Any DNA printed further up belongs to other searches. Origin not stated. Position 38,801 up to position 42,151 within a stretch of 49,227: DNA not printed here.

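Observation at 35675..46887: Nine-gene overlap-coupled operon joining an F420 module (FrhB-like), two HdrA/MvhD units and an NAD(P)H module (FlxCBA-like), with no HdrBC inside it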

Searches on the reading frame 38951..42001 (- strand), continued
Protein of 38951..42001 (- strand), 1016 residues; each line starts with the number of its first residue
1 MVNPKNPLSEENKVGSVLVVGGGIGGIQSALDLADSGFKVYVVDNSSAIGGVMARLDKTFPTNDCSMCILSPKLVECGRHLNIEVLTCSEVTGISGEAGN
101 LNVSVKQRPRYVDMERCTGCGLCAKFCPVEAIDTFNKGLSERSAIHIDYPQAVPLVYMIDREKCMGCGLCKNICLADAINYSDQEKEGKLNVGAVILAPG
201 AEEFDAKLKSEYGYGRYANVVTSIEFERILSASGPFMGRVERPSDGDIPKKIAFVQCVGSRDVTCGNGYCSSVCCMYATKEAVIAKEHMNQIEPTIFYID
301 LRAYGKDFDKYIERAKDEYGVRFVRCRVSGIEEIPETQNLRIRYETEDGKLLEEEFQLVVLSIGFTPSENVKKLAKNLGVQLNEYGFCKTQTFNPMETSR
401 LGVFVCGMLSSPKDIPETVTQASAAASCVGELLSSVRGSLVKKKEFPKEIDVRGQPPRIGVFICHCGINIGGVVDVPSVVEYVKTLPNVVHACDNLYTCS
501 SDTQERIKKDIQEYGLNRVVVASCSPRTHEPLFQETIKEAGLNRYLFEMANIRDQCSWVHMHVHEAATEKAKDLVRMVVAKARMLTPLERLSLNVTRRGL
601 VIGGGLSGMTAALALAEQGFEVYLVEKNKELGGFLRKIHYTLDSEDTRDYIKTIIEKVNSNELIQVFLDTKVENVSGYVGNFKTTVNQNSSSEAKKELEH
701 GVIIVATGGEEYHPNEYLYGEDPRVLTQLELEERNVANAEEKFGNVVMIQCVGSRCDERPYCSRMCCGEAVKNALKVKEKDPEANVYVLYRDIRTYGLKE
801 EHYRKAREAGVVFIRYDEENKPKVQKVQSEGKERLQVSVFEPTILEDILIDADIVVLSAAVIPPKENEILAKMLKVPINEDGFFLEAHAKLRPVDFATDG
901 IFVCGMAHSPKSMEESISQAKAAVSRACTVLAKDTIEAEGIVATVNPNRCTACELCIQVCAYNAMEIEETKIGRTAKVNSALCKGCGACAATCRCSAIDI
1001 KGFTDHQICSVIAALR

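Call 13: find_encoding_contigs(protein=P0005, flank=10000, max_places=2)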
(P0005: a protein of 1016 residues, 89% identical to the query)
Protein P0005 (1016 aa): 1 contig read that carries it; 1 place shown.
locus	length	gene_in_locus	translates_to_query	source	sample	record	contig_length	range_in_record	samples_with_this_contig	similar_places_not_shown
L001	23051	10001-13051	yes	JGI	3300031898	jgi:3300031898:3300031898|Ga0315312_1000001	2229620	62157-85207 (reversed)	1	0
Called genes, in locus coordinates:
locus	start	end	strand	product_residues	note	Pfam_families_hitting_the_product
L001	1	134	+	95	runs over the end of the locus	-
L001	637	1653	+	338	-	PF17179:Fer4_22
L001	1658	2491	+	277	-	PF00970:FAD_binding_6, PF00175:NAD_binding_1, PF10418:DHODB_Fe-S_bind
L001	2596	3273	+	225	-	PF01058:Oxidored_q6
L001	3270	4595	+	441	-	PF00374:NiFeSe_Hases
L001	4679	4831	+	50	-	-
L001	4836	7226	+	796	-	PF00890:FAD_binding_2 (weak), PF12831:FAD_oxidored, PF13450:NAD_binding_8 (weak), PF07992:Pyr_redox_2, PF12838:Fer4_7 (weak), PF14697:Fer4_21 (weak), PF25160:LdpA_Fe-S-bd (weak), PF02662:FlpD, +6 more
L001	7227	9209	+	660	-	PF12831:FAD_oxidored, PF13450:NAD_binding_8, PF12838:Fer4_7, PF13187:Fer4_9, PF00037:Fer4, PF00037:Fer4, PF12838:Fer4_7, PF14697:Fer4_21, +18 more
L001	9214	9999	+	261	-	PF02662:FlpD, PF12840:HTH_20 (faint)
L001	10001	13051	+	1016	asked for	PF07992:Pyr_redox_2, PF12831:FAD_oxidored (weak), PF00037:Fer4, PF12838:Fer4_7, PF00890:FAD_binding_2 (weak), PF07992:Pyr_redox_2, PF12831:FAD_oxidored, PF13450:NAD_binding_8, +17 more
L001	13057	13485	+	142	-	PF02662:FlpD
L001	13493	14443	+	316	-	PF13187:Fer4_9 (faint), PF12797:Fer4_2 (faint), PF13237:Fer4_10 (faint), PF13183:Fer4_8 (weak), PF13534:Fer4_17 (weak)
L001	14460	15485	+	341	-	PF13484:Fer4_16 (faint), PF13534:Fer4_17 (faint), PF12838:Fer4_7 (faint), PF14697:Fer4_21 (faint), PF12797:Fer4_2 (faint), PF17179:Fer4_22, PF00037:Fer4 (weak), PF12837:Fer4_6 (weak), +1 more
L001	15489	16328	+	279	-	PF00970:FAD_binding_6 (faint), PF00175:NAD_binding_1, PF10418:DHODB_Fe-S_bind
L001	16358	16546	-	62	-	PF09339:HTH_IclR (weak)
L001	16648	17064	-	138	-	PF01597:GCV_H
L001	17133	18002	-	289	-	PF00899:ThiF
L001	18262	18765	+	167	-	PF00149:Metallophos (faint), PF12850:Metallophos_2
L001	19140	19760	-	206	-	PF14196:ATC_hydrolase (weak)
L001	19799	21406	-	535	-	PF04055:Radical_SAM (weak)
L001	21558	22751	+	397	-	PF07690:MFS_1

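Call 18: search_solved_structures(query=window:38951-42001:-, max_evalue=1e-10, show_alignments=1)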
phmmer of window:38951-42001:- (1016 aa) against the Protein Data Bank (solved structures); distinct sequences matched with E-value up to 1e-10: 8.
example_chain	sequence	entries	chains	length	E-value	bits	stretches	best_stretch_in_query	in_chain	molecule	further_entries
5odc_A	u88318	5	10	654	1.1e-210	705.3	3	18-381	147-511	Heterodisulfide reductase, subunit A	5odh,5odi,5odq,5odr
8rvu_a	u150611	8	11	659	4.2e-204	683.5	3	17-380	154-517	H(2):CoB-CoM heterodisulfide,ferredoxin reductase subunit A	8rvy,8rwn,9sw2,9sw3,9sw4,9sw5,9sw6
8rvv_A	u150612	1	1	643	1.9e-203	681.3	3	16-381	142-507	H(2):CoB-CoM heterodisulfide,ferredoxin reductase subunit A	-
9sfi_A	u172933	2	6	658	1e-179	602.8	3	16-352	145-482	CoB--CoM heterodisulfide reductase iron-sulfur subunit A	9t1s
7bkb_A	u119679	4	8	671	3.2e-161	541.6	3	16-382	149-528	CoB--CoM heterodisulfide reductase iron-sulfur subunit A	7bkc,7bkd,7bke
6tjr_A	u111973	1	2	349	4.7e-38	133.9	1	191-429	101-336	Fumarate reductase/succinate dehydrogenase flavoprotein domain protein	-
5t5i_F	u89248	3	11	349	9e-18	66.7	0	111-188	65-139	Tungsten formylmethanofuran dehydrogenase subunit fwdF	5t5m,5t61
9sw6_H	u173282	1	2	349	3.4e-16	61.5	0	111-187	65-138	Tungsten formylmethanofuran dehydrogenase, subunit F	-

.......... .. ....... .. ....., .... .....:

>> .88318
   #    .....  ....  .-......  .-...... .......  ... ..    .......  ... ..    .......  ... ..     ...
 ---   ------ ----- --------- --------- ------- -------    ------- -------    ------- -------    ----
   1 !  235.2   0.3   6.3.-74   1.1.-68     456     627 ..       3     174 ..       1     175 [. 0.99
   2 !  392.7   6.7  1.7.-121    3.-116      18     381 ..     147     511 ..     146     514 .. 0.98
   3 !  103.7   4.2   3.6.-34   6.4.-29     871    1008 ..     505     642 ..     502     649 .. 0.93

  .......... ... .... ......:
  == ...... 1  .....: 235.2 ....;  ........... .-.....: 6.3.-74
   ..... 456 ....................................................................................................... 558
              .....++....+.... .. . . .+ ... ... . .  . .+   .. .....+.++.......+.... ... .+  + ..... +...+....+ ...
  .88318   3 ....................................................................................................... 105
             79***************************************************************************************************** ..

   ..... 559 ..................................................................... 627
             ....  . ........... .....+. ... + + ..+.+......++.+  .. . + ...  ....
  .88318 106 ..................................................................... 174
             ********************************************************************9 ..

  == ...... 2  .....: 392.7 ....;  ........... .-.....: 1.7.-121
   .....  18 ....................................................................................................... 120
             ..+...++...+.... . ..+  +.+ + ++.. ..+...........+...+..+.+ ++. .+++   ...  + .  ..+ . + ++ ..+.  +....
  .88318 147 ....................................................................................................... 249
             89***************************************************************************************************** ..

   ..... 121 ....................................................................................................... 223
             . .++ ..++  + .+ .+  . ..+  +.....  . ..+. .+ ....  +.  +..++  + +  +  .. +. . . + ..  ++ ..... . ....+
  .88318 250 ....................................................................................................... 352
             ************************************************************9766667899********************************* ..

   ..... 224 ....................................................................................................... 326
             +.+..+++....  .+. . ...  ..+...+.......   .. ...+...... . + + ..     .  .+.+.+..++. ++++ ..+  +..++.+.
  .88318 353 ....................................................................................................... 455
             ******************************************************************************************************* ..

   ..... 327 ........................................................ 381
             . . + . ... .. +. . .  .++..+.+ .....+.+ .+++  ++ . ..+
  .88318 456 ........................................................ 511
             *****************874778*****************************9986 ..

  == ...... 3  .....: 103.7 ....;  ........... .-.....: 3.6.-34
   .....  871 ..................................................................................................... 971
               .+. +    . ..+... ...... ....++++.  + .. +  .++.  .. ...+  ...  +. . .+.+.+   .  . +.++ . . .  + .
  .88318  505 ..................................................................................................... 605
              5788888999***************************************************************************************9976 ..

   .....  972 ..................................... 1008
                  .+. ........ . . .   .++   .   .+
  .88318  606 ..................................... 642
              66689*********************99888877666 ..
